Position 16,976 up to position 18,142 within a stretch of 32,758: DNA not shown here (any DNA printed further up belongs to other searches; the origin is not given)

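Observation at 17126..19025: PARIS-like split-OLD pair (ABC ATPase + DUF4435/Toprim) in an archaeal chromosome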

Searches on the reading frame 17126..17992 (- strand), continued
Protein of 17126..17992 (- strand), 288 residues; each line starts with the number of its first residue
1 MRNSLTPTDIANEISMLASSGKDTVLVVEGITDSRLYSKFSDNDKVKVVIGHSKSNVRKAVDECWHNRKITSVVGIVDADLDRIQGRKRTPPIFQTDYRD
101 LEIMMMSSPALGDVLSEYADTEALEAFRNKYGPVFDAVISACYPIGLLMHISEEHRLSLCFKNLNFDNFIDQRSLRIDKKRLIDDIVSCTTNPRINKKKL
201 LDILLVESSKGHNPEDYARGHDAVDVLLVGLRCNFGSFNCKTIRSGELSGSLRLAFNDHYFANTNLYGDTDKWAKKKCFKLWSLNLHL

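Call 25: search_solved_structures(query=A1, max_evalue=1, show_alignments=2)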
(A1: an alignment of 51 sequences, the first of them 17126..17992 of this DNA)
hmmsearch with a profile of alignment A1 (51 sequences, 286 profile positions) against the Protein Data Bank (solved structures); distinct sequences matched with E-value up to 1: 2.
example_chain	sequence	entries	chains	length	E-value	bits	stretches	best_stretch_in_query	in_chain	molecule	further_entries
7y9n_A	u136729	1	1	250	0.1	14.7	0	125-160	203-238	Spike protein S2',5HB-H2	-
1t6t_1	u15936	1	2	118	0.14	14.3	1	7-80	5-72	putative protein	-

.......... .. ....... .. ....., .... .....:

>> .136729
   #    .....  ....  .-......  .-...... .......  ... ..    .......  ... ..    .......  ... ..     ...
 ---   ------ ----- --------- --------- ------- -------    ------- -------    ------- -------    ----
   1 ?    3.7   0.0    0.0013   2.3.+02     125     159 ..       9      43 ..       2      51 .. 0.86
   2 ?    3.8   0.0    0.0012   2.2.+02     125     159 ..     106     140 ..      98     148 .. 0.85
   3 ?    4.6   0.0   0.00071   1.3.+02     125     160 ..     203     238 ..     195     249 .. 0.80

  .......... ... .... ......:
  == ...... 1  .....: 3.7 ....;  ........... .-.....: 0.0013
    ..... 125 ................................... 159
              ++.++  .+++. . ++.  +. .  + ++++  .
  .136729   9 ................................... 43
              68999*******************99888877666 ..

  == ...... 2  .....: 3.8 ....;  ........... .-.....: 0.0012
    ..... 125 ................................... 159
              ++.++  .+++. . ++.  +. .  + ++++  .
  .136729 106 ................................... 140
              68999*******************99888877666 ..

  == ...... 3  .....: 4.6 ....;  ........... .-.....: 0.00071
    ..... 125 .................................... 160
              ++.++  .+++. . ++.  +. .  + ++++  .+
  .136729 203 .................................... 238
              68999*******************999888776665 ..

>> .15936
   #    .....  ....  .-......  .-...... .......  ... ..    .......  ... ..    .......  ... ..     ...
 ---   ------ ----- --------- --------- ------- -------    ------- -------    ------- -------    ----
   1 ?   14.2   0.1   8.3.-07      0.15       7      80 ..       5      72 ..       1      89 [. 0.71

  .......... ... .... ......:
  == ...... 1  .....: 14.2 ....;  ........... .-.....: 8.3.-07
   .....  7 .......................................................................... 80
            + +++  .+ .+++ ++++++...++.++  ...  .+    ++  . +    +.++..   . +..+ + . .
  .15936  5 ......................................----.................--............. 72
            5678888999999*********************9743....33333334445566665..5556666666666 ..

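Call 37: predict_structure(alignment_id=A1)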
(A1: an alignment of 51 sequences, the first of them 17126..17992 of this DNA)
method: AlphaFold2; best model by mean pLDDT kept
length: 288 residues; sequences in the alignment: 51
mean_pLDDT: 93.8   pTM: 0.89
mean pLDDT of the five models: 93.8, 93.5, 93.3, 93.1, 93.0
residues with pLDDT >= 90: 250; 70-90: 32; 50-70: 3; < 50: 3
segments of 3 or more residues with pLDDT < 50: none
pLDDT, mean of each block of 10 residues (from residue 1): 76 92 89 95 93 96 96 96 86 96 98 97 98 98 97 94 93 96 95 92 96 94 97 92 94 97 98 94 85
secondary structure, 60 per line:
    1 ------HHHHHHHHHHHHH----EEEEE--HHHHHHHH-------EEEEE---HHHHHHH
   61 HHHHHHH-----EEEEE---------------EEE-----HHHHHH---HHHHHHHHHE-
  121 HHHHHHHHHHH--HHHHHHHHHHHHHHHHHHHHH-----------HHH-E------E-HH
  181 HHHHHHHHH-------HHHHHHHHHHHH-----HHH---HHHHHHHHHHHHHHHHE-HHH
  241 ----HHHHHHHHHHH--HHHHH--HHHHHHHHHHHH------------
elements in order: H7-19 E24-28 H31-38 E46-50 H54-67 E73-77 E93-95 H101-106 H110-118 H121-131 H134-154 H179-189 H197-208 H220-235 H245-255 H258-262 H265-276

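Call 42: find_related_loci(query=A1, collection=viral_contigs, flank=8000)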
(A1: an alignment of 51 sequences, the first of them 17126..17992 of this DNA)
Query A1 (288 aa) in viral_contigs; peptide patterns used: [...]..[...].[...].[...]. (x = any residue, [..] = any of these).
32 stretches matched a pattern; 1 encode a relative of the query (tblastn E <= 1e-3); 1 distinct loci.
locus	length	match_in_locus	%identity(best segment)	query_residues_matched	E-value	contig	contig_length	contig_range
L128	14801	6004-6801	26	10-281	6e-18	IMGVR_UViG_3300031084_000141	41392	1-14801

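Call 44: fold_search(model_id=the predicted structure, library=pdb)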
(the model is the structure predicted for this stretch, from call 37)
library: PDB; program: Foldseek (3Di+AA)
matches with E <= 10: 399; with E <= 0.001: 2
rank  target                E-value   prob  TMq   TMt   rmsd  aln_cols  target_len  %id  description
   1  8ux9_A                3.4e-06  1.00  0.56  0.53   6.2       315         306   13  Asymmetric unit of the PARIS Immune Complex at 3.2 Angstrom Resolution (released 2024-09-18)
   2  8v46_D                8.0e-06  1.00  0.55  0.52   6.1       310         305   14  CryoEM structure of AriA-AriB complex (Form I) (released 2024-06-26)
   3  2fcj_B                9.7e-02  0.75  0.19  0.39   5.2        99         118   19  Structure of small TOPRIM domain protein from Bacillus stearothermophilus. (released 2006-01-24)
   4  2fcj_A                1.6e-01  0.66  0.19  0.40   5.2        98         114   21  Structure of small TOPRIM domain protein from Bacillus stearothermophilus. (released 2006-01-24)
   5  3iqy                  2.1e-01  0.04  0.13  0.07  29.1       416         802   10  Active site mutants of B. subtilis SecA (released 2010-08-11)
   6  4d81                  2.3e-01  0.07  0.16  0.16  17.2       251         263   13  Metallosphera sedula Vps4 crystal structure (released 2015-11-25)
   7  4d82_A                2.3e-01  0.07  0.15  0.16  16.9       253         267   11  Metallosphera sedula Vps4 crystal structure (released 2015-11-25)
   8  4lzj_B                2.3e-01  0.05  0.13  0.12  19.6       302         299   13  Crystal Structure of MurQ from H.influenzae with bound inhibitor (released 2014-02-26)
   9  6p74                  3.0e-01  0.94  0.24  0.14   4.1       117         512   18  OLD nuclease from Thermus Scotoductus (released 2020-01-29)
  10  3tbk                  3.2e-01  0.03  0.11  0.08  23.3       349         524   10  Mouse RIG-I ATPase Domain (released 2011-10-26)
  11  3nuh_B                3.4e-01  0.08  0.17  0.14  16.0       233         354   12  A domain insertion in E. coli GyrB adopts a novel fold that plays a critical role in gyrase function (released 2010-08-11)
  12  7yyl_B                3.4e-01  0.06  0.17  0.13  19.3       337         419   13  nucleotide-free DCCP:DCCP-R complex (released 2022-12-28)
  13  9gbv_B                4.0e-01  0.06  0.17  0.08  18.7       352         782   11  E.coli gyrase holocomplex with chirally wrapped 217 bp DNA fragment (released 2024-08-21)
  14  2fcj_C                4.5e-01  0.41  0.18  0.37   4.5        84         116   19  Structure of small TOPRIM domain protein from Bacillus stearothermophilus. (released 2006-01-24)
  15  8soq_B                4.5e-01  0.13  0.15  0.20  14.2       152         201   10  S127A variant of LarB, a carboxylase/hydrolase involved in synthesis of the cofactor for lactate racemase, in complex  (released 2023-12-27)
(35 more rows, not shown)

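Call 54: search_protein_families(library=pfam, proteins=[L007:5499-6857:+, L007:8876-9610:-], max_evalue=0.01)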
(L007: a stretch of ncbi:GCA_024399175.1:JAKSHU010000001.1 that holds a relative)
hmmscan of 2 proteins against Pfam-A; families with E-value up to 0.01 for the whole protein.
L007:5499-6857:+ (452 aa): 0 families

L007:8876-9610:- (244 aa): 13 families
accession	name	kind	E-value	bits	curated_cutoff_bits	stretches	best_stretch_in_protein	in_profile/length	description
PF08241.18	Methyltransf_11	-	1.8e-18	67.4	21.2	1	49-144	1-95/95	Methyltransferase domain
PF13649.12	Methyltransf_25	-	4e-18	66.3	27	1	48-139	1-96/97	Methyltransferase domain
PF13847.12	Methyltransf_31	-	6.7e-13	49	27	1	45-146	4-111/145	Methyltransferase domain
PF13489.12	Methyltransf_23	-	1.1e-12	48.4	27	1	39-146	16-118/164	Methyltransferase domain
PF08242.18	Methyltransf_12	-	3.7e-12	47.3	30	1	49-141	1-97/98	Methyltransferase domain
PF01728.25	FtsJ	-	5.9e-07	30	24.1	1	42-115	20-97/181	FtsJ-like methyltransferase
PF01209.24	Ubie_methyltran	-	8.3e-06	25.8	20.1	1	41-143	44-150/233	ubiE/COQ5 methyltransferase family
PF02353.26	CMAS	-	9.2e-06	25.6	27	1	44-160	62-177/273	Mycolic acid cyclopropane synthetase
PF08003.17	Methyltransf_9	-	3.3e-05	23.5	23.8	1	40-84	111-155/315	Protein of unknown function (DUF1698)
PF05175.20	MTS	-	0.00011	22.3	23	1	40-97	27-88/170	Methyltransferase small domain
PF05401.17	NodS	-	0.00041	20.7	24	1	46-145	45-145/201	Nodulation protein S (NodS)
PF03291.22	mRNA_G-N7_MeTrfase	-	0.0025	17.4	26.6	0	47-142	64-178/315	mRNA (guanine-N(7))-methyltransferase domain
PF06325.19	PrmA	-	0.0051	16.8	22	1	43-144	160-258/296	Ribosomal protein L11 methyltransferase (PrmA)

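Call 55: search_protein_families(library=padloc, proteins=[L007:5499-6857:+], max_evalue=0.001)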
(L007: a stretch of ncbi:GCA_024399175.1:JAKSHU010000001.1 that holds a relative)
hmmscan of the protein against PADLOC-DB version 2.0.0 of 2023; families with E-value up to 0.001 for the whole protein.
L007:5499-6857:+ (452 aa): 0 families

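Call 57: search_solved_structures(query=L008:6646-8001:+, max_evalue=0.00001, show_alignments=1)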
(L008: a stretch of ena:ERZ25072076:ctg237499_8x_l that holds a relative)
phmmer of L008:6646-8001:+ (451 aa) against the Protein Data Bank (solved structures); distinct sequences matched with E-value up to 0.00001: 13.
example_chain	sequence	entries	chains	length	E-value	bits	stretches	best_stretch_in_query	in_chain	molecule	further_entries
8ux9_B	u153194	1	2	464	9.8e-17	64.6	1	303-443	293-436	AriA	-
8v45_A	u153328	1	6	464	9.8e-17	64.6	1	303-443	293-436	AriA antitoxin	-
8v46_A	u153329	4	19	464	2.5e-16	63.2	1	303-443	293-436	AriA antitoxin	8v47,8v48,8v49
8ee4_A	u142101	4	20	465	4.5e-09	39.3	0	391-438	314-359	PtuA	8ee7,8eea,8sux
9vkz_A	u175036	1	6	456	4e-08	36.2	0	348-436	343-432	Retron Ec78 probable ATPase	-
9vh1_D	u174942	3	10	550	6.9e-08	35.4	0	348-436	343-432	Retron Ec78 probable ATPase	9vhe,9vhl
9kjx_B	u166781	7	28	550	8.5e-08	35.1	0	348-436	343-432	AAA family ATPase | Retron I-A effector PtuA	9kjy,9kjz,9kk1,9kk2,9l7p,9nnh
9n69_A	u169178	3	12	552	1.8e-07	34.1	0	332-437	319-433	AAA family ATPase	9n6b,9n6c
9nnb_C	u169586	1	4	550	2.2e-07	33.8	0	348-436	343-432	Retron I-A effector PtuA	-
9u9y_A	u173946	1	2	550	3.8e-07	33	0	348-436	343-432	AAA family ATPase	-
9nnk_C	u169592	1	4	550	4.3e-07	32.8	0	348-436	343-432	Retreon I-A effector PtuA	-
22bu_B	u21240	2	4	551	8.3e-07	31.9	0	360-437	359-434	AAA family ATPase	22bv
9e8z_C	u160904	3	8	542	6.2e-06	29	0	322-436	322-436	Retron Ec83 probable ATPase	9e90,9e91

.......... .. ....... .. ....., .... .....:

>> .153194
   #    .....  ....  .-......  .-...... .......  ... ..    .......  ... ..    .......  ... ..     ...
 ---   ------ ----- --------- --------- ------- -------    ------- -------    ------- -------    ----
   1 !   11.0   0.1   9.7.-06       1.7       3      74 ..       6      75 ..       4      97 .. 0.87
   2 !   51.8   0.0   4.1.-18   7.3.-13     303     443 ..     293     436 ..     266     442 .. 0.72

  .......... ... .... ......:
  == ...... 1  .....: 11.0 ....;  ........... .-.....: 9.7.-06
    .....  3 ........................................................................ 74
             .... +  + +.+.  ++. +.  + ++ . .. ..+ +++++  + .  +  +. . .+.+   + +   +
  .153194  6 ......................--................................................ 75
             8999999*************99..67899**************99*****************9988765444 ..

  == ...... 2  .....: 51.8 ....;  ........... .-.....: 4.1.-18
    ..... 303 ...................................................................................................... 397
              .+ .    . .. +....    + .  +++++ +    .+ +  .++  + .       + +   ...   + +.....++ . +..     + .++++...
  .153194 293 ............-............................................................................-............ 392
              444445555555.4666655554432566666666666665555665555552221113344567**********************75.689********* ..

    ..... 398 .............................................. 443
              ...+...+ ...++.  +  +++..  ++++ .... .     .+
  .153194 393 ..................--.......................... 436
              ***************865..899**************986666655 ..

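Call 65: list_cluster_members(proteins=[P0013, P0034, P0052, P0024, P0045, P0046, P0061, P0081, P0085, P0022])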
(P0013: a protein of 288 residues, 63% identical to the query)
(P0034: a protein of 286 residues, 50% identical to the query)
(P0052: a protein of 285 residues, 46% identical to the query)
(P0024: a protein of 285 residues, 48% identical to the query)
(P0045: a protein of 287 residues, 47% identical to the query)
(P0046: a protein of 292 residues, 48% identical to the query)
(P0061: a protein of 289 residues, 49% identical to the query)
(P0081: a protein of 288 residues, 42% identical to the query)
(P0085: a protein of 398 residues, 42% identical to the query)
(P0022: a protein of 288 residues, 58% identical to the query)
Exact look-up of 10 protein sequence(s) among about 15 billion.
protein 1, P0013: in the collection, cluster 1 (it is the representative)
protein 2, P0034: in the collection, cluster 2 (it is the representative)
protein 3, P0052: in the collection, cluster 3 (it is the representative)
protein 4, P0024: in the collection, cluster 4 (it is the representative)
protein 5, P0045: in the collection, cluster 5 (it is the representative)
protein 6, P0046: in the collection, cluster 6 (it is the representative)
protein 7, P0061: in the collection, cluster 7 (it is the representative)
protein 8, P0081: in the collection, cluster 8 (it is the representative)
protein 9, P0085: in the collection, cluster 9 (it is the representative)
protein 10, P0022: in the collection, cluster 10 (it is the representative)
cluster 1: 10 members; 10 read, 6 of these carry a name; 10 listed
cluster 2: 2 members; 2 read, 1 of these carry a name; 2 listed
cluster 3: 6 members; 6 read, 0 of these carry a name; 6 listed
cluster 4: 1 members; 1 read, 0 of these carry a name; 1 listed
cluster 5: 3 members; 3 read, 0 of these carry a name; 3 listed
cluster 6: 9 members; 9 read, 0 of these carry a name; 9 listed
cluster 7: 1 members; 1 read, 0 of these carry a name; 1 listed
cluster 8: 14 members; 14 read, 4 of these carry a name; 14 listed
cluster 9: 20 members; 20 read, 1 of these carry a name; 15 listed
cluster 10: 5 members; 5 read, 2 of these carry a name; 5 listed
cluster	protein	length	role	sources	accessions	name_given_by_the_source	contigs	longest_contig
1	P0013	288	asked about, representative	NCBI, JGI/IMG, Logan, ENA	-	hypothetical protein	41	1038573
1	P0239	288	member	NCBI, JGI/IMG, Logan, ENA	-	hypothetical protein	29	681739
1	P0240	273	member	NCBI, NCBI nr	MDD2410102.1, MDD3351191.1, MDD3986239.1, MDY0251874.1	MAG: DUF4435 domain-containing protein [Candidatus Methanomethylophilaceae archaeon] | DUF4435 domain-containing protein [Candidatus Methanomethylophilaceae archaeon]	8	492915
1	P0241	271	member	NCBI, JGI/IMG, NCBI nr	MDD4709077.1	MAG: DUF4435 domain-containing protein [Candidatus Methanomethylophilaceae archaeon] | hypothetical protein | DUF4435 domain-containing protein [Candidatus Methanomethylophilaceae archaeon]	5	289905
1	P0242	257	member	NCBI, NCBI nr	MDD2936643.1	MAG: DUF4435 domain-containing protein, partial [Candidatus Methanomethylophilaceae ... | DUF4435 domain-containing protein [Candidatus Methanomethylophilaceae archaeon]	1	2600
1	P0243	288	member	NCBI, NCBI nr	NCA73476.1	MAG: DUF4435 domain-containing protein [Gammaproteobacteria bacterium] | DUF4435 domain-containing protein [Gammaproteobacteria bacterium]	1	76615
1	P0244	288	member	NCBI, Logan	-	-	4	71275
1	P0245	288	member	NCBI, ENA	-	-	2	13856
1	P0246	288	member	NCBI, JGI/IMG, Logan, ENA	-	-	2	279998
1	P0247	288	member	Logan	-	-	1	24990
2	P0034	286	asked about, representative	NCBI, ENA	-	-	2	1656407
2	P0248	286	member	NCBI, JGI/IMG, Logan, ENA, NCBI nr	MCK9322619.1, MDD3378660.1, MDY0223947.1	MAG: DUF4435 domain-containing protein [Candidatus Methanomethylophilaceae archaeon] | DUF4435 domain-containing protein [Candidatus Methanomethylophilaceae archaeon]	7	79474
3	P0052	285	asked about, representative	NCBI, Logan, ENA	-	-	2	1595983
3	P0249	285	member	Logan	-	-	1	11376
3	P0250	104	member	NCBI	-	-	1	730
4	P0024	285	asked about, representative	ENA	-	-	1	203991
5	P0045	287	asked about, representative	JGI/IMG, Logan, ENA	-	-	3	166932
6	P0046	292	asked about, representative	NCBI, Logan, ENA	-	-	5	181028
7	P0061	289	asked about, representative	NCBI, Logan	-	-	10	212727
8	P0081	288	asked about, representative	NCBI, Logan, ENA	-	-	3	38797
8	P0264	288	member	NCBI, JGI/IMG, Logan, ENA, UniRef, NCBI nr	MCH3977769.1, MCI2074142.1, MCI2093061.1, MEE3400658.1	MAG: DUF4435 domain-containing protein [Candidatus Methanomethylophilus sp.] | hypothetical protein | DUF4435 domain-containing protein n=1 Tax=Candidatus Methanomethylophilus sp. 1R26 ...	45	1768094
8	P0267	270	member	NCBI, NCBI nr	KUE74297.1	hypothetical protein AUQ37_05075 [Candidatus Methanomethylophilus sp. 1R26]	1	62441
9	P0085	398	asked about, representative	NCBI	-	-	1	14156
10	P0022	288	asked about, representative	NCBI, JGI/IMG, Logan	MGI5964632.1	MAG: DUF4435 domain-containing protein [Candidatus Methanomethylophilaceae archaeon] | hypothetical protein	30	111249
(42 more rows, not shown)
